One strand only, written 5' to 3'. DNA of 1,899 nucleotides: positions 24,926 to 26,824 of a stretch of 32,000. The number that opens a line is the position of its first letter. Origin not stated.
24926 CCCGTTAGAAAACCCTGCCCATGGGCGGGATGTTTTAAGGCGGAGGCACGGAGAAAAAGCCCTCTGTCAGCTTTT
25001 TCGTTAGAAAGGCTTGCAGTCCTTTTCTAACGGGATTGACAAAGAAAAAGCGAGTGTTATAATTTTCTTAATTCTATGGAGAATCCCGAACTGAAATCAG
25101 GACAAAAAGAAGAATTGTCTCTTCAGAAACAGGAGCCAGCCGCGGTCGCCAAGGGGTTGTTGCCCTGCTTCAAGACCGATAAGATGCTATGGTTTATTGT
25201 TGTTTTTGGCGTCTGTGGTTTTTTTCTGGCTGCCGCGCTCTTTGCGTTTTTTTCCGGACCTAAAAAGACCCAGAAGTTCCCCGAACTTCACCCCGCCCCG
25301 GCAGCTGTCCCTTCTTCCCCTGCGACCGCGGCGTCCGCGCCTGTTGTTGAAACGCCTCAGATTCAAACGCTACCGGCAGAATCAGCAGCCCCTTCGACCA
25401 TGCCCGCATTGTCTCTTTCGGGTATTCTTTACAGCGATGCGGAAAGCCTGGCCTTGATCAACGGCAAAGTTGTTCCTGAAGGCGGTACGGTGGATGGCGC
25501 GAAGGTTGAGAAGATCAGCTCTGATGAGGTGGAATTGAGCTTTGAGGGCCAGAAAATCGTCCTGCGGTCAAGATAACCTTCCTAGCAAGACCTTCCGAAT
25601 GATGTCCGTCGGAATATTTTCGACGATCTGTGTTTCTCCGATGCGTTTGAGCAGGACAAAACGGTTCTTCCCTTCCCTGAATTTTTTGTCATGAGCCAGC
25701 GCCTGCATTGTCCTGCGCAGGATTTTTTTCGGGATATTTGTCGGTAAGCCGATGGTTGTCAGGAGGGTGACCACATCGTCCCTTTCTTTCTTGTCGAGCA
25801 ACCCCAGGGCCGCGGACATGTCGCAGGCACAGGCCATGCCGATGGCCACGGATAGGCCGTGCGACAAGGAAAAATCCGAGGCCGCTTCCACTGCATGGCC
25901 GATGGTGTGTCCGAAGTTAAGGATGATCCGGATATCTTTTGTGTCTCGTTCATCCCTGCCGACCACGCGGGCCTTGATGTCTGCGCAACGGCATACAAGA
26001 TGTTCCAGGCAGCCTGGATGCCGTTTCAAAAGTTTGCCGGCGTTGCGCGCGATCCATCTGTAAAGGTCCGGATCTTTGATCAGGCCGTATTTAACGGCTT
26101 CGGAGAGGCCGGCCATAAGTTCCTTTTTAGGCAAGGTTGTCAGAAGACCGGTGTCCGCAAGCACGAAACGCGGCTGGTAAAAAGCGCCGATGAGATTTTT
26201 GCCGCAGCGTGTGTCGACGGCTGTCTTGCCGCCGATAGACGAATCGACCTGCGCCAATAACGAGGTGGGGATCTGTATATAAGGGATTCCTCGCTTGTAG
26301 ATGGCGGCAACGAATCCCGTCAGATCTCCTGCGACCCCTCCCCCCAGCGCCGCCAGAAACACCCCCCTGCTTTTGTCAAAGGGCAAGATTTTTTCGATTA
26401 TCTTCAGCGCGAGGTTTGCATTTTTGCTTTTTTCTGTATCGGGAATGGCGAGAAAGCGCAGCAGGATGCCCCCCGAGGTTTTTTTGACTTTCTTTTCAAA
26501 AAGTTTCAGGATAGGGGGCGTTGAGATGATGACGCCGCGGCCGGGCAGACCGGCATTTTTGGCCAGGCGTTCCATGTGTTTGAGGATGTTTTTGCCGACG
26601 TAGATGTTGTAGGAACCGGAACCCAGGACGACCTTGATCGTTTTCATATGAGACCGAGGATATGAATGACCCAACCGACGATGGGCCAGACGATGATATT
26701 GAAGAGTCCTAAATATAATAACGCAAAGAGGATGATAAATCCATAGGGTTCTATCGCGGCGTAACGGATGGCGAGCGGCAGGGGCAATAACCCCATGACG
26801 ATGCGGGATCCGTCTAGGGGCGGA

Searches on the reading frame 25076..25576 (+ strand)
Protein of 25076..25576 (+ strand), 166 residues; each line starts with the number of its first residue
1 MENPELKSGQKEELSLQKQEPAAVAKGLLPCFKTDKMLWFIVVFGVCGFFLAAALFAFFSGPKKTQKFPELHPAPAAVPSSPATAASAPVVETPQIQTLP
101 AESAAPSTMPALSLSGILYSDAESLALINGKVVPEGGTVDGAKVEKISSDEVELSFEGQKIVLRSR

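Call 13: search_protein_families(library=pfam, proteins=[window:25076-25576:+], max_evalue=0.01)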
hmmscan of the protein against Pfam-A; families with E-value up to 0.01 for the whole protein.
window:25076-25576:+ (166 aa): 3 families
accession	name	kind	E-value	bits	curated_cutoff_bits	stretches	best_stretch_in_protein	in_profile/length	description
PF16537.11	T2SSB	-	1.5e-06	28.2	28.4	1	110-163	2-58/60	Type II secretion system protein B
PF11356.14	T2SSC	-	0.00037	20.8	27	1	101-163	69-139/141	Type II secretion system protein C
PF23862.1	CdsD_C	-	0.0047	17.4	27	1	125-160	17-52/56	CdsD C-terminal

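Call 15: find_encoding_contigs(protein=window:25076-25576:+, flank=3000, max_places=10)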
Protein window:25076-25576:+ (166 aa): no gene with exactly this product is on record in the collection.

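Call 16: find_homologous_proteins(query=window:25076-25576:+, max_evalue=0.001)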
Query window:25076-25576:+ (166 aa): 24 proteins with E <= 0.001 among 1495 candidates.
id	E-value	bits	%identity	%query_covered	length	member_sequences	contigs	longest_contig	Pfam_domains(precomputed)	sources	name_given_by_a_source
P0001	2.8e-94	331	95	100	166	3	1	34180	PF16537.12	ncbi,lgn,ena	-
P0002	3.1e-69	249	78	100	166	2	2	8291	PF16537.12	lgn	-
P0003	1.2e-66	241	74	100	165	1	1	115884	PF16537.12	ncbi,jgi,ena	-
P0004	5.2e-64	233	73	100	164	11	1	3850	PF16537.12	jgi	-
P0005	1.0e-63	232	71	100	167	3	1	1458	-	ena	-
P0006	1.6e-58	215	67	100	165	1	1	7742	PF16537.12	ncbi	-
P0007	2.0e-53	198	65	100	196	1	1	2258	PF16537.12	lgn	-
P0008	1.7e-46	176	55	100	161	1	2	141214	PF16537.12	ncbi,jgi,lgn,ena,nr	ncbi:MAG: general secretion pathway protein GspB [Candidatus Omnitrophica bacterium]|nr:general secr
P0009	6.0e-41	158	54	100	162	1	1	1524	PF16537.12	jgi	jgi:hypothetical protein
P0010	2.2e-40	156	62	75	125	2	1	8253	-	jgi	jgi:hypothetical protein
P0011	3.0e-28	116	40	95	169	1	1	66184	-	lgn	-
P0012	2.4e-26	110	43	98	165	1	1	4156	PF11356.15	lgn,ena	-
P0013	2.1e-24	104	47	81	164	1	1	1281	-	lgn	-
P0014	5.7e-24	102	50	78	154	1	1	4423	-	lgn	-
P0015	6.4e-24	102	51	73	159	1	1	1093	PF16537.12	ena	-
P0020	1.5e-20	91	48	76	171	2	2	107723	-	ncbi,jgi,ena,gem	-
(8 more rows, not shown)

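Call 17: find_encoding_contigs(protein=P0001, flank=3000, max_places=3)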
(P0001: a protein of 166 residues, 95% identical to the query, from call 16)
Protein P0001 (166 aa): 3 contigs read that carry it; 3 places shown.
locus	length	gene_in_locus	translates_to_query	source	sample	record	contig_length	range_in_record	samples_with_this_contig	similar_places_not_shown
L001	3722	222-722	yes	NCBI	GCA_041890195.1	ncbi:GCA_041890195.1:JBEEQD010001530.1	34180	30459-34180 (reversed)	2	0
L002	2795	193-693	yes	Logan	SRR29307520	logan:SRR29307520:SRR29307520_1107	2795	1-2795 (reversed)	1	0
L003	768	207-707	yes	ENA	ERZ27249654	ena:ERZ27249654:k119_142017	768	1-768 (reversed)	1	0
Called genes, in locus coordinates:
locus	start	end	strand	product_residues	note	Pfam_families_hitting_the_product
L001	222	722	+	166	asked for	PF16537:T2SSB (weak)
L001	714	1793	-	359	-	PF13685:Fe-ADH_2 (weak), PF01761:DHQ_synthase, PF24621:DHQS_C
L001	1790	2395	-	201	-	PF02163:Peptidase_M50 (weak)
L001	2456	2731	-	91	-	-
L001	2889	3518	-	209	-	PF05036:SPOR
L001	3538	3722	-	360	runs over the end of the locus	PF13487:HD_5, PF01966:HD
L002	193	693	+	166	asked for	PF16537:T2SSB (weak)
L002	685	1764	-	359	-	PF13685:Fe-ADH_2 (weak), PF01761:DHQ_synthase, PF24621:DHQS_C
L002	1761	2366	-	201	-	PF02163:Peptidase_M50 (weak)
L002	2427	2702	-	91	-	-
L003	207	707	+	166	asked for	PF16537:T2SSB (weak)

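Call 18: find_encoding_contigs(protein=P0002, flank=3000, max_places=3)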
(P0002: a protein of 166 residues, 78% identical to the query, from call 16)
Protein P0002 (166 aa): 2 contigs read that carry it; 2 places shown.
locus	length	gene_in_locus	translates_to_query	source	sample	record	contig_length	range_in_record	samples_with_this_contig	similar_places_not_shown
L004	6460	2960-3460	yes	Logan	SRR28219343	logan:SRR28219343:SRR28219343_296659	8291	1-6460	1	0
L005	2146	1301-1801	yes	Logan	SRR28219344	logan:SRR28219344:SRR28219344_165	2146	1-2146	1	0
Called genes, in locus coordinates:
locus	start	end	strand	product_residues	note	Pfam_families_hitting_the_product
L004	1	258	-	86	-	?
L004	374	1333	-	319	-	PF04055:Radical_SAM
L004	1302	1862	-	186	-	PF14385:DUF4416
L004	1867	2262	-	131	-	PF07238:PilZ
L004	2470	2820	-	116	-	PF07238:PilZ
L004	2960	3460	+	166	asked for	PF16537:T2SSB (weak)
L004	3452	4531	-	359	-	PF13685:Fe-ADH_2 (weak), PF01761:DHQ_synthase, PF24621:DHQS_C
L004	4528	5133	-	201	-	PF02163:Peptidase_M50 (weak)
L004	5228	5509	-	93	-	-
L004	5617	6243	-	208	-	PF05036:SPOR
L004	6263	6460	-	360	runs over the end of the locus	PF13487:HD_5, PF01966:HD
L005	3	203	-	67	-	?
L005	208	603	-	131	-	PF07238:PilZ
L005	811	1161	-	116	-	PF07238:PilZ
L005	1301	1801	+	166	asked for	PF16537:T2SSB (weak)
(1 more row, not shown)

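Call 19: find_encoding_contigs(protein=P0003, flank=3000, max_places=3)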
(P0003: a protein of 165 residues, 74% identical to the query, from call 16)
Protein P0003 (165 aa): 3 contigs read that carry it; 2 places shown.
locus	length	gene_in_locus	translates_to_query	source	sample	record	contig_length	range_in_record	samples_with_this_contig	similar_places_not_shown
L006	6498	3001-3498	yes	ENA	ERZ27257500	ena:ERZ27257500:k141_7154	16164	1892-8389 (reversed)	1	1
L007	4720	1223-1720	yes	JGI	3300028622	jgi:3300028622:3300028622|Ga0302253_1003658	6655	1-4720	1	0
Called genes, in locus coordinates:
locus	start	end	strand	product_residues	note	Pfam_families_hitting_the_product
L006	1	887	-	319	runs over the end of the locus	PF04055:Radical_SAM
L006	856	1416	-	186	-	PF14385:DUF4416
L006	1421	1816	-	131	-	PF07238:PilZ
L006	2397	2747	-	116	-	PF07238:PilZ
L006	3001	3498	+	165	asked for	PF16537:T2SSB (weak)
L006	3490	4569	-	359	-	PF13685:Fe-ADH_2 (weak), PF01761:DHQ_synthase, PF24621:DHQS_C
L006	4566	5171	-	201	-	PF02163:Peptidase_M50 (weak)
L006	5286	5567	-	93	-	-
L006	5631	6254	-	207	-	PF05036:SPOR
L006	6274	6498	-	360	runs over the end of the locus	PF13492:GAF_3 (faint), PF13487:HD_5, PF01966:HD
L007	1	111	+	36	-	?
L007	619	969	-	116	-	PF07238:PilZ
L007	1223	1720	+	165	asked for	PF16537:T2SSB (weak)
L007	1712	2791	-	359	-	PF13685:Fe-ADH_2 (weak), PF01761:DHQ_synthase, PF24621:DHQS_C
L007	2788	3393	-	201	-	PF02163:Peptidase_M50 (weak)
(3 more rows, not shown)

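Call 25: find_encoding_contigs(protein=P0004, flank=2500, max_places=4)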
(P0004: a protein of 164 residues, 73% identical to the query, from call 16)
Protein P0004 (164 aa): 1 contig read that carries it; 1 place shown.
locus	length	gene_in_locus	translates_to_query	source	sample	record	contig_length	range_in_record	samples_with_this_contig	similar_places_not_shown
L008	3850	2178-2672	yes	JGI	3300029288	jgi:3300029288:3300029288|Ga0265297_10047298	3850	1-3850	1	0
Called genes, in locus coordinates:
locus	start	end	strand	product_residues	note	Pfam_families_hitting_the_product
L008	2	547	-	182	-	?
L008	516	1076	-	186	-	PF14385:DUF4416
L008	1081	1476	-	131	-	PF07238:PilZ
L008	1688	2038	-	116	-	PF07238:PilZ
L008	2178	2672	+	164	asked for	PF16537:T2SSB (weak)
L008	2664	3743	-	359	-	PF13685:Fe-ADH_2 (weak), PF01761:DHQ_synthase, PF24621:DHQS_C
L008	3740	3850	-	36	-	?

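Call 26: find_encoding_contigs(protein=P0006, flank=2500, max_places=3)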
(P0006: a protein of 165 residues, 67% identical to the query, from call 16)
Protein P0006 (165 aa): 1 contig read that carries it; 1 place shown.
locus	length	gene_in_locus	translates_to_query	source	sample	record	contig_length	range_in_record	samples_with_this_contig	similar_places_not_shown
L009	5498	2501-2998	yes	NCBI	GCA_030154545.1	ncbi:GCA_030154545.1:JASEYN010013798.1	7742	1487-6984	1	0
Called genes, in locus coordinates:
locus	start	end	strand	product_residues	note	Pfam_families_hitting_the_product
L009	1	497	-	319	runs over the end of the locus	PF04055:Radical_SAM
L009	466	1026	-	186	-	PF14385:DUF4416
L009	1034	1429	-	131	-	PF07238:PilZ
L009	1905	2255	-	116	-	PF07238:PilZ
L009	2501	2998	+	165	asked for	PF16537:T2SSB (weak)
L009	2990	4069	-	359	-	PF13685:Fe-ADH_2, PF01761:DHQ_synthase, PF24621:DHQS_C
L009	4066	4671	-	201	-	PF02163:Peptidase_M50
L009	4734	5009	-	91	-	-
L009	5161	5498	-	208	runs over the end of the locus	PF05036:SPOR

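Call 27: find_encoding_contigs(protein=P0008, flank=2500, max_places=3)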
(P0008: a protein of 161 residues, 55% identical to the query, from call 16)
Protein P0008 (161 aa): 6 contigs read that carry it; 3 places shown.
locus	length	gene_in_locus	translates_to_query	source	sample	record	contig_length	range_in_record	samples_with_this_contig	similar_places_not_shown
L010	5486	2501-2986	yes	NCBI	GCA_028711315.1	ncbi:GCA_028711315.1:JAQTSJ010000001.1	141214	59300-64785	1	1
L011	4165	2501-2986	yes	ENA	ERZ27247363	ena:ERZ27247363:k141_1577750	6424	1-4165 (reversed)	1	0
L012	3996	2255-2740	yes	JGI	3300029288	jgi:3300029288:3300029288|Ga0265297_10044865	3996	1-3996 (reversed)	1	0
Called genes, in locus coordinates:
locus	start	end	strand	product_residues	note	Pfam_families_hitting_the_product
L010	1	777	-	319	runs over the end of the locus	PF04055:Radical_SAM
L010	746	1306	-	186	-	PF14385:DUF4416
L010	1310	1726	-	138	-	PF07238:PilZ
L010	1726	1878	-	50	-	-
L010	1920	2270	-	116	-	PF07238:PilZ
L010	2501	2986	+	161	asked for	PF16537:T2SSB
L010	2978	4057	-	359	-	PF13685:Fe-ADH_2 (weak), PF01761:DHQ_synthase, PF24621:DHQS_C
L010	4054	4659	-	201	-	PF02163:Peptidase_M50 (weak)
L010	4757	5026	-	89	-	-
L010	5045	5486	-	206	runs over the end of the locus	PF05036:SPOR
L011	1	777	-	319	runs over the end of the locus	PF04055:Radical_SAM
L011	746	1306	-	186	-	PF14385:DUF4416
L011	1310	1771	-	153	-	PF07238:PilZ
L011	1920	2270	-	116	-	PF07238:PilZ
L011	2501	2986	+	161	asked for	PF16537:T2SSB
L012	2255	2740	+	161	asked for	PF16537:T2SSB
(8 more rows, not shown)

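Call 69: find_encoding_contigs(protein=P0003, flank=10000, max_places=3)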
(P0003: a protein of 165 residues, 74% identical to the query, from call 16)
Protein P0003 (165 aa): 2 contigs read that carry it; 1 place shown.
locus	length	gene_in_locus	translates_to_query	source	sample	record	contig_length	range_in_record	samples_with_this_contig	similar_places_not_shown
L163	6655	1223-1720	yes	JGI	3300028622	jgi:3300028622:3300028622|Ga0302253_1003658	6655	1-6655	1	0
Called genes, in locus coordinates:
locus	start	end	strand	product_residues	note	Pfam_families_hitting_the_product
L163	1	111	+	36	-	?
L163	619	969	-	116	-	PF07238:PilZ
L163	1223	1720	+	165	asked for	PF16537:T2SSB (weak)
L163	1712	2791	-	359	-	PF13685:Fe-ADH_2 (weak), PF01761:DHQ_synthase, PF24621:DHQS_C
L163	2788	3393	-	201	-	PF02163:Peptidase_M50 (weak)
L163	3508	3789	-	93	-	-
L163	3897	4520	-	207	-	PF05036:SPOR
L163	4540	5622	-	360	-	PF13492:GAF_3 (faint), PF13487:HD_5, PF01966:HD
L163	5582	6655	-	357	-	?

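Call 70: find_encoding_contigs(protein=P0020, flank=10000, max_places=3)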
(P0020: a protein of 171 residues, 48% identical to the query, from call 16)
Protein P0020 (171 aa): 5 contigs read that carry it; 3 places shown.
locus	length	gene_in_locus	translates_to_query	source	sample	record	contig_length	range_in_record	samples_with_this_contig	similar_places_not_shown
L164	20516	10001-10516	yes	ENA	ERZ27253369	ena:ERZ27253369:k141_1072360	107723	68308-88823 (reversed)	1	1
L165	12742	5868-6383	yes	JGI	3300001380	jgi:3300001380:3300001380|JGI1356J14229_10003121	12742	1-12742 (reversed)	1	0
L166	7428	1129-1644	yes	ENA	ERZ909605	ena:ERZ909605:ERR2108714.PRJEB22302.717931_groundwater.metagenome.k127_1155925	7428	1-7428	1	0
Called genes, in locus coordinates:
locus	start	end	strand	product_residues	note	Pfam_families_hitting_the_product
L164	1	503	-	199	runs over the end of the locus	PF01726:LexA_DNA_bind, PF00717:Peptidase_S24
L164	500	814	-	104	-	-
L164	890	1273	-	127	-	-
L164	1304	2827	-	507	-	PF00501:AMP-binding, PF13193:AMP-binding_C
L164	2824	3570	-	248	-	PF02673:BacA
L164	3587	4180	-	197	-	-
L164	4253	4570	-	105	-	-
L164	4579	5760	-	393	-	PF00072:Response_reg, PF00990:GGDEF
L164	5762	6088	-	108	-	-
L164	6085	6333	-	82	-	-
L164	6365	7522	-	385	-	PF01142:TruD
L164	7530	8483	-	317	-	PF04055:Radical_SAM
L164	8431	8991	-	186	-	PF14385:DUF4416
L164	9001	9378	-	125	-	PF07238:PilZ (weak)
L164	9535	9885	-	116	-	PF07238:PilZ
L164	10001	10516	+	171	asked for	-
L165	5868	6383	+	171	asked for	-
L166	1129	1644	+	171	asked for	-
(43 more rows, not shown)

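Call 71: find_encoding_contigs(protein=P0011, flank=10000, max_places=3)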
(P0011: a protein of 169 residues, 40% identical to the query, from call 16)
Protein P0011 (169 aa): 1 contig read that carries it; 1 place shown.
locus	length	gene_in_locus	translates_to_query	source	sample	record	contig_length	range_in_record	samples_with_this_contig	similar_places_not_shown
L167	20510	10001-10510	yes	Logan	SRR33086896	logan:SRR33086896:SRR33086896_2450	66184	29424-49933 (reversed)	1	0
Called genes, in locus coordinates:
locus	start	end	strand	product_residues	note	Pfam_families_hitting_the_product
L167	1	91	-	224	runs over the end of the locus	-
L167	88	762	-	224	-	-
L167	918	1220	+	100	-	-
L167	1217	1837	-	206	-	PF01726:LexA_DNA_bind, PF00717:Peptidase_S24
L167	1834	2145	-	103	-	-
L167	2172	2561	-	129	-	-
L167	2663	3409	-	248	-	PF02673:BacA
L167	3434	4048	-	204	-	-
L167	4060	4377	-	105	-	-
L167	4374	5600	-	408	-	PF00072:Response_reg, PF00990:GGDEF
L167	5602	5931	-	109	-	-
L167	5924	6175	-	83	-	-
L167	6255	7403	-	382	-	PF01142:TruD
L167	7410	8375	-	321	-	PF04055:Radical_SAM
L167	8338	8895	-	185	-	PF14385:DUF4416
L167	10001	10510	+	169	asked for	-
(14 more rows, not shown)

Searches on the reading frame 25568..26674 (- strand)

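Call 13: search_protein_families(library=pfam, proteins=[window:25568-26674:-], max_evalue=0.01)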
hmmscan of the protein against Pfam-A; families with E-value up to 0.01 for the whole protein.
window:25568-26674:- (368 aa): 3 families
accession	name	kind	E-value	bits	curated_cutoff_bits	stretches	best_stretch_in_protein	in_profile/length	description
PF01761.26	DHQ_synthase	-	2.7e-42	143.5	24.2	1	76-187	3-114/115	3-dehydroquinate synthase N-terminal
PF24621.2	DHQS_C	-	1.5e-41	142.1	27.6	1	189-331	1-143/144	3-dehydroquinate synthase C-terminal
PF13685.12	Fe-ADH_2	-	1.1e-05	26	28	1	26-139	2-108/149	Iron-containing alcohol dehydrogenase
